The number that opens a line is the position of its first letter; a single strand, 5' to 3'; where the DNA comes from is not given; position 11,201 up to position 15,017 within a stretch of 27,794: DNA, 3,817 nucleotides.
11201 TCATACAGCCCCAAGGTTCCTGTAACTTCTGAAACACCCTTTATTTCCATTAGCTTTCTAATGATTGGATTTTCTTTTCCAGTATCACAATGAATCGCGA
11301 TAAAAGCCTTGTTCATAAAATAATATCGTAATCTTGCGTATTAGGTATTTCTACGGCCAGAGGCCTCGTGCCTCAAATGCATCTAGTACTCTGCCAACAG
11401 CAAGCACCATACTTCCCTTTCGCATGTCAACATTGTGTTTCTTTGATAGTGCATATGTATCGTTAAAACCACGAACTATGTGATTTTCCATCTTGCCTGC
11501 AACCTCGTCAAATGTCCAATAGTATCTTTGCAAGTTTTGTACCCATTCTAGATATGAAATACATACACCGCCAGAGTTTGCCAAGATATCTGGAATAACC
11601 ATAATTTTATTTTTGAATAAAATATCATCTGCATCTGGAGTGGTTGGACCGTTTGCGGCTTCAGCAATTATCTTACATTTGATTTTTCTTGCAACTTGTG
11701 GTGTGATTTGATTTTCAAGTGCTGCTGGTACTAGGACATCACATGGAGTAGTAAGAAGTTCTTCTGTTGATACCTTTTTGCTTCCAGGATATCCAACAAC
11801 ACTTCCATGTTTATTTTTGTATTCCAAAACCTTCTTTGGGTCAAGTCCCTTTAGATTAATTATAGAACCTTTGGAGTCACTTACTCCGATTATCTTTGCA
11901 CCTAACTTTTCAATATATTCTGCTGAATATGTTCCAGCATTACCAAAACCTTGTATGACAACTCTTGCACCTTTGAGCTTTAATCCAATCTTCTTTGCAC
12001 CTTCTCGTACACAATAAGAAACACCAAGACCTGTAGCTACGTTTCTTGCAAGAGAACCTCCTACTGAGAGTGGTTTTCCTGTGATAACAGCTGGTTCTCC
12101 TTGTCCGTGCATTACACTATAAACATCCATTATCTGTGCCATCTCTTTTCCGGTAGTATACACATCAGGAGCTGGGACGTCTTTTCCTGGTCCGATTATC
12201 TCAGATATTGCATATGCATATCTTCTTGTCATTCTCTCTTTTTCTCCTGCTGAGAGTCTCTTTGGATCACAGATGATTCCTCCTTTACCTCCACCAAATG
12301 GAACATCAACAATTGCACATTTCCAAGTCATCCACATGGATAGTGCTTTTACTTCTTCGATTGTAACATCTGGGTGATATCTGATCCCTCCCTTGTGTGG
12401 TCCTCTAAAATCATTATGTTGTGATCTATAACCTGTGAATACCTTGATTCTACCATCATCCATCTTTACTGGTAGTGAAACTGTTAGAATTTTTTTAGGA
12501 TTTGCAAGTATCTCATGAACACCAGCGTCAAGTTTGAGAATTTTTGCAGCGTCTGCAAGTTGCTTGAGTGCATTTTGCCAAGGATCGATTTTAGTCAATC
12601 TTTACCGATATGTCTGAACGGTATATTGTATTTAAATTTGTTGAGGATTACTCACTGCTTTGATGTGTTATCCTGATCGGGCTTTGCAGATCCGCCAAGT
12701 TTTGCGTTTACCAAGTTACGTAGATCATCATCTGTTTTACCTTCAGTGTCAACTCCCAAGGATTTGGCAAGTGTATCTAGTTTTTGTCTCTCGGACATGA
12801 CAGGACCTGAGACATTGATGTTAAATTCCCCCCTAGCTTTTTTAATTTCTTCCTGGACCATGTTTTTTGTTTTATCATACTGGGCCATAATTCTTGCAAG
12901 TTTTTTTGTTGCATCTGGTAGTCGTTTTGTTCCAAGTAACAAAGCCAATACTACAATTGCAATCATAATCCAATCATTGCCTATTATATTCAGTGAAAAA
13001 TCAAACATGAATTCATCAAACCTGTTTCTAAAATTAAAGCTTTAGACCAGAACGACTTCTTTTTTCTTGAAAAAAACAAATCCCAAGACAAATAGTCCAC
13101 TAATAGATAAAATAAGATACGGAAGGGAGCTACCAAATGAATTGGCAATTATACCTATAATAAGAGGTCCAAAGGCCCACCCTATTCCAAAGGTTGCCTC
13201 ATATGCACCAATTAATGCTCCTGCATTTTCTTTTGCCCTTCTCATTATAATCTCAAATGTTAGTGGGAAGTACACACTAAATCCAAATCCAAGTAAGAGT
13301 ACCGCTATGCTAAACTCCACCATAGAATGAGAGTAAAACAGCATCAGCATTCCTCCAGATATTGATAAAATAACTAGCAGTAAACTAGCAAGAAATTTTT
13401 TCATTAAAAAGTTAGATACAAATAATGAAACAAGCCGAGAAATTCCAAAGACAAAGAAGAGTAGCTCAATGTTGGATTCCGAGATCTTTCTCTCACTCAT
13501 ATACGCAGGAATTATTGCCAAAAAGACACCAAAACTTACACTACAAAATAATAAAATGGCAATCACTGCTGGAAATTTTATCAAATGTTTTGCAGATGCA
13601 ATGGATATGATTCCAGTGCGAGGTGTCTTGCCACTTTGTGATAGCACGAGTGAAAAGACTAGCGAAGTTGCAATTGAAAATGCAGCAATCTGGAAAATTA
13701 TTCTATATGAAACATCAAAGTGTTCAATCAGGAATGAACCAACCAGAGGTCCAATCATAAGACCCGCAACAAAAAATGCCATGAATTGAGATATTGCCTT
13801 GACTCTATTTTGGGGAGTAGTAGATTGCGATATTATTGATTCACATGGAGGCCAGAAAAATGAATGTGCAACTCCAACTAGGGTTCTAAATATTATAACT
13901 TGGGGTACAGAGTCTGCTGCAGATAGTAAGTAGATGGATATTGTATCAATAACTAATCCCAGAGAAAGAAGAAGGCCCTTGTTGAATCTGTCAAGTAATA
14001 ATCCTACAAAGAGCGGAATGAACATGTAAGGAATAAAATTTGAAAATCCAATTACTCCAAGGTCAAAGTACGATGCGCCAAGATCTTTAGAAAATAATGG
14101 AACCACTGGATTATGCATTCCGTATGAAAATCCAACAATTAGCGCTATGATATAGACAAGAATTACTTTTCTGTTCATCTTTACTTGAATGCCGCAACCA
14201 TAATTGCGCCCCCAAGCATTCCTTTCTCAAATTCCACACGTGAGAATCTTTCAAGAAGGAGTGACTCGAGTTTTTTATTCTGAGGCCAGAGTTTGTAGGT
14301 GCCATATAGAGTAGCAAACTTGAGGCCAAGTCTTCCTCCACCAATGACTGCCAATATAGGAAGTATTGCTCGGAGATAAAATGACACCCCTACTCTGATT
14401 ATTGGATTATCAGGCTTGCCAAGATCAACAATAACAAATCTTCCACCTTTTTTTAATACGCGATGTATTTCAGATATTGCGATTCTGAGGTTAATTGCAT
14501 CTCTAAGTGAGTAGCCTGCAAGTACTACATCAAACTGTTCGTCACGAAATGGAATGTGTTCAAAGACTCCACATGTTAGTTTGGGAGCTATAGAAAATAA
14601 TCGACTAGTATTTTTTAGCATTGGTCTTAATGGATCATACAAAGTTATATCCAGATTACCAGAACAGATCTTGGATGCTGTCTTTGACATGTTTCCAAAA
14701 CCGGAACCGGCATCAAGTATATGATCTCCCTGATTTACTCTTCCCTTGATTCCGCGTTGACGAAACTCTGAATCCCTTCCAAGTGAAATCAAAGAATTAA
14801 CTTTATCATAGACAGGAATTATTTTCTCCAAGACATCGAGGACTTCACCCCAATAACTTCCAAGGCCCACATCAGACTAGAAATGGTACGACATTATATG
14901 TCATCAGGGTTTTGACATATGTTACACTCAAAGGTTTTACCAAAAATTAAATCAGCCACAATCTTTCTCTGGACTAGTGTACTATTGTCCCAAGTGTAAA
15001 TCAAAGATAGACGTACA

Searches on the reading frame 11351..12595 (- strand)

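Call 44: search_protein_families(library=pfam, proteins=[window:11351-12595:-], max_evalue=0.0001)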
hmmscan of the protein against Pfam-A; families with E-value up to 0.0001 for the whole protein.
window:11351-12595:- (414 aa): 2 families
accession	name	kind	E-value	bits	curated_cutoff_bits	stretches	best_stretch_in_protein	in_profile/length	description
PF00208.27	ELFV_dehydrog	-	6.4e-81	272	23.4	1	179-411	1-241/241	Glutamate/Leucine/Phenylalanine/Valine dehydrogenase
PF02812.23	ELFV_dehydrog_N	-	3.4e-56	188.9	25.3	1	33-160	1-128/129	Glu/Leu/Phe/Val dehydrogenase, dimerisation domain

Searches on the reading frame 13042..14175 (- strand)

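Call 45: search_protein_families(library=pfam, proteins=[window:13042-14175:-], max_evalue=0.0001)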
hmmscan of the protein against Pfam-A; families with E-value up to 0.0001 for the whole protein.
window:13042-14175:- (377 aa): 3 families
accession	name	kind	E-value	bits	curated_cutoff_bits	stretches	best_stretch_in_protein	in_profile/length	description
PF07690.21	MFS_1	-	2.8e-49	168.4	33.4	2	8-314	2-323/347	Major Facilitator Superfamily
PF06779.20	MFS_4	-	4e-17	63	26.3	1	20-365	11-360/364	Uncharacterised MFS-type transporter YbfB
PF12832.13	MFS_1_like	-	8e-10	38.7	25.2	1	2-156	212-368/373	MFS_1 like family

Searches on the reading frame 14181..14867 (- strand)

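Call 45: search_protein_families(library=pfam, proteins=[window:14181-14867:-], max_evalue=0.0001)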
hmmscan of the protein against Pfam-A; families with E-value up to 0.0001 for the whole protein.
window:14181-14867:- (228 aa): 6 families
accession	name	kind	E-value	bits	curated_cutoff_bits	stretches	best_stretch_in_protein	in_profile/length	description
PF01209.24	Ubie_methyltran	-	3.4e-21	76.1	20.1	1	9-219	9-224/233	ubiE/COQ5 methyltransferase family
PF08241.18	Methyltransf_11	-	5.2e-16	59.5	21.2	1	51-146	1-95/95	Methyltransferase domain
PF13649.12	Methyltransf_25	-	2e-12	48.1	27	1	50-142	1-97/97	Methyltransferase domain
PF13847.12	Methyltransf_31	-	2.1e-09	37.6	27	1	46-149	3-112/145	Methyltransferase domain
PF08242.18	Methyltransf_12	-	1.7e-07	32.3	30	1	51-144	1-98/98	Methyltransferase domain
PF13489.12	Methyltransf_23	-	1.4e-05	25.3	27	1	45-153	21-123/164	Methyltransferase domain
